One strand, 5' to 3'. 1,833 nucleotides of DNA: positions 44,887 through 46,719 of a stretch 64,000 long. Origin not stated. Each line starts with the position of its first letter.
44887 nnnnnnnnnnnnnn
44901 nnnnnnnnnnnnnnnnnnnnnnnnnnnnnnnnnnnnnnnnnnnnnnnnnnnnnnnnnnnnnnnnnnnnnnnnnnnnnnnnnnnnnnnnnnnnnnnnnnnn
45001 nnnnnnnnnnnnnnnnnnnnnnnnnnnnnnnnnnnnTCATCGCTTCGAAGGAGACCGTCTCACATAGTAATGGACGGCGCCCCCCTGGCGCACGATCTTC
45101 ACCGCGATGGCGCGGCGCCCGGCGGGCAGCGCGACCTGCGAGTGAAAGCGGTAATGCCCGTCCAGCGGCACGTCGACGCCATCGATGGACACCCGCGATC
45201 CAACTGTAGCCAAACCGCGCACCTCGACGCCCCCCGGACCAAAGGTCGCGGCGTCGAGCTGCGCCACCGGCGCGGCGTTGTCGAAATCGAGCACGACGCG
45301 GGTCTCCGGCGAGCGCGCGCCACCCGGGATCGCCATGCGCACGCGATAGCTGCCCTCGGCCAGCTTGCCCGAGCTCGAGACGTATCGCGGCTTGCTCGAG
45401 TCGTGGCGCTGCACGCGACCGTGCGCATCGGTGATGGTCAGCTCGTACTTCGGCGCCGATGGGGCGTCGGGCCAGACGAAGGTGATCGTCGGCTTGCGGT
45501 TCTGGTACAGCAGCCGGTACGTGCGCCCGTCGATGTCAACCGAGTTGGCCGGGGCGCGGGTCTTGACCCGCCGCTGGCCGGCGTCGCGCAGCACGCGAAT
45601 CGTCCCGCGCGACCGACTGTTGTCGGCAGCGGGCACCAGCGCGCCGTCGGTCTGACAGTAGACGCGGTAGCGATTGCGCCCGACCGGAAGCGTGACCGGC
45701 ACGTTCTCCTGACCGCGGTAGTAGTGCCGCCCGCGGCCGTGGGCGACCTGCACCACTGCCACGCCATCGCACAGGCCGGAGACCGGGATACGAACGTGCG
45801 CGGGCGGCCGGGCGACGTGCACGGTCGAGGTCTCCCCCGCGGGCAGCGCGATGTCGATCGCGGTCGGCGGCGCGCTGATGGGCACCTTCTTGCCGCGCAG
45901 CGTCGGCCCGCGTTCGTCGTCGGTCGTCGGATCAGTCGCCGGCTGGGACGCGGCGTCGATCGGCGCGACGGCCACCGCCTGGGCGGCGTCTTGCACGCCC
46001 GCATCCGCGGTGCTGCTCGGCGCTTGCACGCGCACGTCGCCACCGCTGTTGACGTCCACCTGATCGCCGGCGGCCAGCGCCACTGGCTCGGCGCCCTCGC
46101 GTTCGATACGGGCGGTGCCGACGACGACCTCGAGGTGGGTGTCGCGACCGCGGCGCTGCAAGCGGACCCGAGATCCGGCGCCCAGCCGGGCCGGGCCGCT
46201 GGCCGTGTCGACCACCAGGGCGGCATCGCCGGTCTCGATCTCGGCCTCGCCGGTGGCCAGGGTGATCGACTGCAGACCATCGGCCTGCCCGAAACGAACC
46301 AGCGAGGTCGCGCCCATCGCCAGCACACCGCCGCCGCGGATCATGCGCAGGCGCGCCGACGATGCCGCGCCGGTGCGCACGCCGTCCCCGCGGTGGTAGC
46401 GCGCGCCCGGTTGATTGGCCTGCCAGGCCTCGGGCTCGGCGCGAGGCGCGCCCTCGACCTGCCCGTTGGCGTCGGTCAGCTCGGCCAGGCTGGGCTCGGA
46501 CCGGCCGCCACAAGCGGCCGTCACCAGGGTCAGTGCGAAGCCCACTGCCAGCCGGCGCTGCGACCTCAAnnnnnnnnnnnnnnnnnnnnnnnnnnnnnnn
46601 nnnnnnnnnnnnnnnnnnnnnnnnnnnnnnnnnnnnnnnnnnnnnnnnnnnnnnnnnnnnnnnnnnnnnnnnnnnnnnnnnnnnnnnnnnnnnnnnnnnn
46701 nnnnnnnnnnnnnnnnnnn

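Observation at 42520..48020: Five-gene minus-strand operon in which every junction is a 4-nt start/stop overlap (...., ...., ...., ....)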

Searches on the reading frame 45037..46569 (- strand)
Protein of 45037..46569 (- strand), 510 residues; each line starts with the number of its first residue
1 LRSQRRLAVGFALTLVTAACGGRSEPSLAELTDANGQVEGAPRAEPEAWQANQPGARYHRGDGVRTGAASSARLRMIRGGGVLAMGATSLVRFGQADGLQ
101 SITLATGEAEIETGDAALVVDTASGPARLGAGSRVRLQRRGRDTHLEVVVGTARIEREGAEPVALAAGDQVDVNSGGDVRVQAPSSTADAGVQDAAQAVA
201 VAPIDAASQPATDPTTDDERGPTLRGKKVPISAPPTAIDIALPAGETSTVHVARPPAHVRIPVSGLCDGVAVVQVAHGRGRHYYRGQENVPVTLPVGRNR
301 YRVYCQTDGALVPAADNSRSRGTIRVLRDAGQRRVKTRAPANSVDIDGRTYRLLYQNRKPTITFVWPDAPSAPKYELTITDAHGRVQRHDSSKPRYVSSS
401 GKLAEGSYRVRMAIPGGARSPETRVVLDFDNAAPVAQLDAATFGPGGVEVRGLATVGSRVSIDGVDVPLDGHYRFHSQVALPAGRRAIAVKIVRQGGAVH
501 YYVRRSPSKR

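Call 3: search_protein_families(library=pfam, proteins=[window:45037-46569:-], max_evalue=0.1)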
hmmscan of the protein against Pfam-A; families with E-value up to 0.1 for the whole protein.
window:45037-46569:- (510 aa): 0 families

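Call 4: search_protein_families(library=ncbifam, proteins=[window:45037-46569:-], max_evalue=0.1)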
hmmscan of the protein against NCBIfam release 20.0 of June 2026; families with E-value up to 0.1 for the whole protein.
window:45037-46569:- (510 aa): 0 families

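Call 7: find_homologous_proteins(query=window:45037-46569:-, max_evalue=0.001)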
Query window:45037-46569:- (510 aa): 28 proteins with E <= 0.001 among 8000 candidates.
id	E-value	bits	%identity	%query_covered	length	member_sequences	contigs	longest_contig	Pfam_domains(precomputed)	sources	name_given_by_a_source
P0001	0.0e+0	1105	100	100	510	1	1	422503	-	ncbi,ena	-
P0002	8.6e-256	867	79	100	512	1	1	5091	-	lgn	-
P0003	2.7e-255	866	80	100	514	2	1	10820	-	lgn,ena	-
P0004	1.9e-136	474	50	97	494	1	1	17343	-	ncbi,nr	ncbi:MAG TPA: hypothetical protein VML75_00925 [Kofleriaceae bacterium]|nr:hypothetical protein [Kof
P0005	8.9e-136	472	50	97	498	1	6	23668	-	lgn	-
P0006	2.9e-127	444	51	97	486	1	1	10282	-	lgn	-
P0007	7.9e-124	432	49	95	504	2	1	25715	PF04773.19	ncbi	-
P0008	7.7e-119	416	48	97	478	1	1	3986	-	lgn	-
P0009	8.4e-115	403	46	96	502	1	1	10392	PF04773.19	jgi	jgi:hypothetical protein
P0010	3.6e-97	344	45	97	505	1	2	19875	PF04773.19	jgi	jgi:hypothetical protein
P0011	4.6e-96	341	45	96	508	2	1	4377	PF04773.19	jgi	-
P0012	1.1e-95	339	42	96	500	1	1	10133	-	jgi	jgi:hypothetical protein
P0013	1.2e-95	339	42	98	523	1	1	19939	PF04773.19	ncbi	-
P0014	1.2e-94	336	41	96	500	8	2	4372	-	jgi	jgi:hypothetical protein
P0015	1.6e-94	336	42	96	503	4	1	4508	-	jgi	jgi:hypothetical protein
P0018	9.2e-56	208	35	94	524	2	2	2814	PF04773.19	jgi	jgi:hypothetical protein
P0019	1.8e-55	207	33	97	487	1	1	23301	PF04773.19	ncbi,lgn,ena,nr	ncbi:MAG TPA: FecR family protein [Polyangiaceae bacterium]|nr:FecR family protein [Polyangiaceae ba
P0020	3.7e-51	193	34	55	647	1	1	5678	PF04773.19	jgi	jgi:hypothetical protein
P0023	7.4e-49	185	34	55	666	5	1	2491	PF04773.19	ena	-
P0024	9.9e-49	185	34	95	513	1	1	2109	PF04773.19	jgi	jgi:hypothetical protein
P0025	1.5e-48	184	32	77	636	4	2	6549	PF04773.19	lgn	-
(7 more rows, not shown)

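Call 8: find_encoding_contigs(protein=P0001, flank=10000, max_places=3)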
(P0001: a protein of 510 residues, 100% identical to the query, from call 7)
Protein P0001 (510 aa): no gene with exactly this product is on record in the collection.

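Call 9: find_encoding_contigs(protein=P0004, flank=10000, max_places=3)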
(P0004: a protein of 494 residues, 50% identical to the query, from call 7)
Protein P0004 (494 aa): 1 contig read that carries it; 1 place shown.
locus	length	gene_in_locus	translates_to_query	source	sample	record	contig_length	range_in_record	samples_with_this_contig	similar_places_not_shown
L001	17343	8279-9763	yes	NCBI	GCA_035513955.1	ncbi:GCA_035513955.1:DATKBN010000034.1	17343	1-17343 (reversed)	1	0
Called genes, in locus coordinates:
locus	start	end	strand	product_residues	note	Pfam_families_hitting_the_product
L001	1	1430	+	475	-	?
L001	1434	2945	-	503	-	PF03109:ABC1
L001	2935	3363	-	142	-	PF21983:NikA-like (weak)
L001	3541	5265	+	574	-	PF00246:Peptidase_M14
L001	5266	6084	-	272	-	PF00149:Metallophos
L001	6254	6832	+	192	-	-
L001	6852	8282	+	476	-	PF15976:CooC_C (faint), PF13620:CarboxypepD_reg, PF13715:CarbopepD_reg_2 (weak), PF17802:SpaA (faint), PF08308:PEGA (faint), PF13620:CarboxypepD_reg, PF13715:CarbopepD_reg_2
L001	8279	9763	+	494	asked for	-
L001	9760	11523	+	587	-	PF00069:Pkinase, PF07714:PK_Tyr_Ser-Thr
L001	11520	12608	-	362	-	PF00069:Pkinase, PF07714:PK_Tyr_Ser-Thr, PF01636:APH (faint)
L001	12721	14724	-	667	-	PF00005:ABC_tran, PF00006:ATP-synt_ab (faint), PF13555:AAA_29 (faint), PF00004:AAA (faint), PF02463:SMC_N (faint), PF12848:ABC_tran_Xtn, PF00005:ABC_tran, PF16326:ABC_tran_CTD, +5 more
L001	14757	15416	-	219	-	-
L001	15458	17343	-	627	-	PF13365:Trypsin_2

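Call 10: find_encoding_contigs(protein=P0007, flank=10000, max_places=3)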
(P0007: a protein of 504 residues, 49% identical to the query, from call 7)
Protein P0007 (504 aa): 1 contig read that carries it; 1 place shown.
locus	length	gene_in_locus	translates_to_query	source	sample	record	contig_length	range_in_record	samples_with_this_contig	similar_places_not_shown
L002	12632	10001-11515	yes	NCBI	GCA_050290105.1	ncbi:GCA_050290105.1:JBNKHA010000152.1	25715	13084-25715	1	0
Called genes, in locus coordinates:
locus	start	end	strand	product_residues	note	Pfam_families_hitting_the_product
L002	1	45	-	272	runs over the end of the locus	PF01012:ETF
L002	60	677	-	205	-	PF00440:TetR_N, PF08359:TetR_C_4, PF17932:TetR_C_24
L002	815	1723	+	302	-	PF13462:Thioredoxin_4, PF01323:DSBA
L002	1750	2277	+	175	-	PF00578:AhpC-TSA, PF08534:Redoxin, PF02630:SCO1-SenC (weak), PF13098:Thioredoxin_2 (weak), PF00085:Thioredoxin, PF13905:Thioredoxin_8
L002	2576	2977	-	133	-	-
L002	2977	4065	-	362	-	PF03462:PCRF, PF00472:RF-1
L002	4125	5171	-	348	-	PF07136:DUF1385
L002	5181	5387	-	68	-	PF01197:Ribosomal_L31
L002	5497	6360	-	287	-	PF00149:Metallophos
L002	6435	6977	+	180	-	-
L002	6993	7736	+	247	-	PF05019:Coq4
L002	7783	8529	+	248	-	-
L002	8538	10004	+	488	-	PF13620:CarboxypepD_reg, PF13715:CarbopepD_reg_2 (weak), PF15976:CooC_C (faint), PF08308:PEGA (faint), PF13620:CarboxypepD_reg, PF13715:CarbopepD_reg_2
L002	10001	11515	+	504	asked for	PF04773:FecR (weak)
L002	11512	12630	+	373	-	?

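Call 12: search_protein_families(library=pfam, alignment_id=A1, max_evalue=1)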
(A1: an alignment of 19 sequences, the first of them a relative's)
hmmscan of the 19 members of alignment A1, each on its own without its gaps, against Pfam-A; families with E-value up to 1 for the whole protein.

A. member 1, P0001 (510 aa): 0 families

B. families by the number of members that match (of 19 scanned): 14 families
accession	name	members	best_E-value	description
PF04773.18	FecR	14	6.7e-09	FecR protein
PF09136.16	Glucodextran_B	5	0.0083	Glucodextranase, domain B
PF06474.18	LPAM_MltD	4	0.017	MltD lipid attachment motif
PF05899.18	Cupin_3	2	0.021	EutQ-like cupin domain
PF23826.1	DUF7196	1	0.0061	Domain of unknown function (DUF7196)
PF16976.10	RcpC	1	0.012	Flp pilus assembly protein RcpC/CpaB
PF07715.20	Plug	1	0.029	TonB-dependent Receptor Plug Domain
PF06744.18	IcmF_C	1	0.036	Type VI secretion protein IcmF C2-like domain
PF03633.20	Glyco_hydro_65C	1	0.062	Glycosyl hydrolase family 65, C-terminal domain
PF16170.10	DUF4873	1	0.062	Domain of unknown function (DUF4873)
PF21602.3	GldM_3rd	1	0.16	GldM third domain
PF11359.13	gpUL132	1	0.23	Envelope glycoprotein UL132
PF04790.18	Sarcoglycan_1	1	0.31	Sarcoglycan complex subunit protein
PF07820.17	TraC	1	0.77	TraC-like protein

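Call 13: find_related_loci(query=A1, collection=genome_contigs, flank=8000)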
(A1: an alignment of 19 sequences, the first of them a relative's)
Query A1 (510 aa) in genome_contigs; peptide patterns used: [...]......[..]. (x = any residue, [..] = any of these).
81 stretches matched a pattern; 34 encode a relative of the query (tblastn E <= 1e-3); 34 distinct loci.
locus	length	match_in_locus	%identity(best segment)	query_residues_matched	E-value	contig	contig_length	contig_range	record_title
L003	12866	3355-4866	42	7-503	6e-99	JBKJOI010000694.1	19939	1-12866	MAG: Haliangiales bacterium isolate ant_bin.405 k117_3432708, whole genome shotgun sequence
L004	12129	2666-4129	34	6-506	7e-64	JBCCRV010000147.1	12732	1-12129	MAG: Myxococcota bacterium isolate P01_D01_bin.40 k141_1822549_length_12732_cov_12.0000, whole genome shotgun sequence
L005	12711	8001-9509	34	7-505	4e-62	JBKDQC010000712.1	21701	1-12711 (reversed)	MAG: Deltaproteobacteria bacterium isolate samp_2153_concoct_538 samp_2153_2819756, whole genome shotgun sequence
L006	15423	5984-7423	36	19-506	4e-61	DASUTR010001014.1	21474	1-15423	MAG TPA_asm: Polyangiaceae bacterium isolate SMAG_U1768 k141_1474555, whole genome shotgun sequence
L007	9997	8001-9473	33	7-505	1e-60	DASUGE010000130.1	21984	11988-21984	MAG TPA_asm: Polyangiaceae bacterium isolate SMAG_U1397 k141_444757, whole genome shotgun sequence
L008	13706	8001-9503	33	1-505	4e-58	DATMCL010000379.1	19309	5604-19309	MAG TPA_asm: Polyangiaceae bacterium isolate SMAG_U13381 k141_1199653, whole genome shotgun sequence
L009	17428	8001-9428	34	6-506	2e-57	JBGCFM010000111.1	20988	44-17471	MAG: Polyangiales bacterium isolate SGMAG-21 contig111, whole genome shotgun sequence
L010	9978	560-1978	33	15-505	6e-54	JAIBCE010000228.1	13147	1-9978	MAG: Sandaracinaceae bacterium isolate SSF7 NODE_97385_length_13147_cov_8.486866, whole genome shotgun sequence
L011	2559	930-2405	34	10-509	3e-54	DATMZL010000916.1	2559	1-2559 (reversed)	MAG TPA_asm: Polyangia bacterium isolate SMAG_U13173 k141_830605, whole genome shotgun sequence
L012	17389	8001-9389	35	28-504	2e-52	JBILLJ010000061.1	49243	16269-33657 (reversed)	MAG: Sandaracinaceae bacterium isolate ME2017-07-27_3300044645_group7_bin65 Rohwer_bin1493_scaffold_281_c1, whole genome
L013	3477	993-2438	31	5-503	1e-50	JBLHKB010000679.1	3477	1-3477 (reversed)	MAG: Polyangiales bacterium isolate 3300054698_34 Ga0535670_0067925, whole genome shotgun sequence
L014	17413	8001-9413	32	16-505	2e-49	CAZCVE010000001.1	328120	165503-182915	MAG TPA_asm: uncultured Sandaracinaceae bacterium isolate SRP302895_co1_485 genome assembly, contig: NODE_46_length_3281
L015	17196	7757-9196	33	7-505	5e-54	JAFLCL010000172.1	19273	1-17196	MAG: Deltaproteobacteria bacterium isolate UWPOB_DELTA5 gnl_X_FKCMEJAL_172, whole genome shotgun sequence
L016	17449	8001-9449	32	18-503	3e-48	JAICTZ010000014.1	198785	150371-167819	MAG: Polyangiaceae bacterium isolate GZL_ISSM_2_bin.46 k141_102998_length_198785_cov_21.3391, whole genome shotgun seque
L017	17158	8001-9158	36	128-506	6e-47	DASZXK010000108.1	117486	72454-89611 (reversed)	MAG TPA_asm: Polyangiaceae bacterium isolate SMAG_U6181 k141_983978, whole genome shotgun sequence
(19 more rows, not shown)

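Call 17: find_encoding_contigs(protein=P0003, flank=10000, max_places=3)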
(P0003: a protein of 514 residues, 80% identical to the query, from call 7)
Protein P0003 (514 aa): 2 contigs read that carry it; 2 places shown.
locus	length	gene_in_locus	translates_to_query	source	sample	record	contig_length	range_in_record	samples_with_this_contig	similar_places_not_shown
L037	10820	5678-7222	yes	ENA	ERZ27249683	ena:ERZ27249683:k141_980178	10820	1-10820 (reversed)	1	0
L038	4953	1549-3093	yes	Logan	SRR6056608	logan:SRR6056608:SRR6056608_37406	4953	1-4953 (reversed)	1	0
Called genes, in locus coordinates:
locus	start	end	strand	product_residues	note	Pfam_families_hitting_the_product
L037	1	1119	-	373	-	?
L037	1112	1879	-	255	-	PF00005:ABC_tran, PF13304:AAA_21 (faint)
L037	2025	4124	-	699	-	PF05649:Peptidase_M13_N, PF01431:Peptidase_M13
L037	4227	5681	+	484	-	PF25020:TTR_TEN1-4 (faint), PF13620:CarboxypepD_reg, PF13715:CarbopepD_reg_2, PF15976:CooC_C (faint), PF08308:PEGA (faint), PF13620:CarboxypepD_reg, PF13715:CarbopepD_reg_2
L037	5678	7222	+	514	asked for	-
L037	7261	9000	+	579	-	PF00069:Pkinase, PF07714:PK_Tyr_Ser-Thr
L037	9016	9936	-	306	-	-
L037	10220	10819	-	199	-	?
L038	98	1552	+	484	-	PF25020:TTR_TEN1-4 (faint), PF13620:CarboxypepD_reg, PF13715:CarbopepD_reg_2, PF15976:CooC_C (faint), PF08308:PEGA (faint), PF13620:CarboxypepD_reg, PF13715:CarbopepD_reg_2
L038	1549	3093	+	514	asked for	-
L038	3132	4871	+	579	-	PF00069:Pkinase, PF07714:PK_Tyr_Ser-Thr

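Call 18: find_encoding_contigs(protein=P0002, flank=10000, max_places=3)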
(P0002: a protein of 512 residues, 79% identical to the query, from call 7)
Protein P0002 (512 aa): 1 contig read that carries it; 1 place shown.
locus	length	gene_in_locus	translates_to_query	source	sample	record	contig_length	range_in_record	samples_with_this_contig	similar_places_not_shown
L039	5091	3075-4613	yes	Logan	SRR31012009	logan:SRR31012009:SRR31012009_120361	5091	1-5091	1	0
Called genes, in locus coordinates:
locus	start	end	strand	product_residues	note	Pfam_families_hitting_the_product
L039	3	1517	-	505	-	?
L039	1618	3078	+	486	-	PF13620:CarboxypepD_reg, PF13715:CarbopepD_reg_2, PF15976:CooC_C (faint), PF25020:TTR_TEN1-4 (faint), PF08308:PEGA (faint), PF13620:CarboxypepD_reg, PF13715:CarbopepD_reg_2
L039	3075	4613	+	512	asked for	-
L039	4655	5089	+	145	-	?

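Call 33: predict_structure(alignment_id=A1)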
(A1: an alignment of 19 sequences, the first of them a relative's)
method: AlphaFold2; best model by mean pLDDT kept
length: 510 residues; sequences in the alignment: 19
mean_pLDDT: 81.2   pTM: 0.44
mean pLDDT of the five models: 81.2, 81.1, 80.3, 78.6, 78.4
residues with pLDDT >= 90: 214; 70-90: 195; 50-70: 53; < 50: 48
segments of 3 or more residues with pLDDT < 50: 1-3, 18-22, 184-218, 432-434
pLDDT, mean of each block of 10 residues (from residue 1): 52 51 75 92 90 94 91 91 93 90 94 89 88 87 83 83 79 75 41 30 33 42 89 87 86 91 89 94 93 95 93 87 88 58 92 79 94 96 95 94 93 95 90 64 83 80 82 81 76 79 77
secondary structure, 60 per line:
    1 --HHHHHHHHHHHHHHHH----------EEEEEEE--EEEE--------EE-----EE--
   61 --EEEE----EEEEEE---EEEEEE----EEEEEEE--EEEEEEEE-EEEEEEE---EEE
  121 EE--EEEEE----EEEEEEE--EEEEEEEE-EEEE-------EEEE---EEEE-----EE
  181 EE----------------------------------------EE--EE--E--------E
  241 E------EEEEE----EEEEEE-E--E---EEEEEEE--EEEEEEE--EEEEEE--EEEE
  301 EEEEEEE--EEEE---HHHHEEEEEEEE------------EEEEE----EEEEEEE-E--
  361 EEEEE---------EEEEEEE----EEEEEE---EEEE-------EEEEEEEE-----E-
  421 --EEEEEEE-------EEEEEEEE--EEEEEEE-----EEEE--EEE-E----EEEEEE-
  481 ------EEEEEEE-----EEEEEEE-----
elements in order: H3-18 E29-35 E38-41 E63-66 E71-76 E80-85 E90-96 E99-106 E108-114 E118-122 E125-129 E134-140 E143-150 E152-155 E163-166 E170-173 E179-182 E248-252 E257-262 E271-277 E280-286 E289-294 E297-307 E310-313 H317-320 E321-328 E341-345 E350-356 E361-365 E375-381 E386-391 E395-398 E406-413 E423-429 E437-444 E447-453 E459-462 E465-467 E474-479 E487-493 E499-505
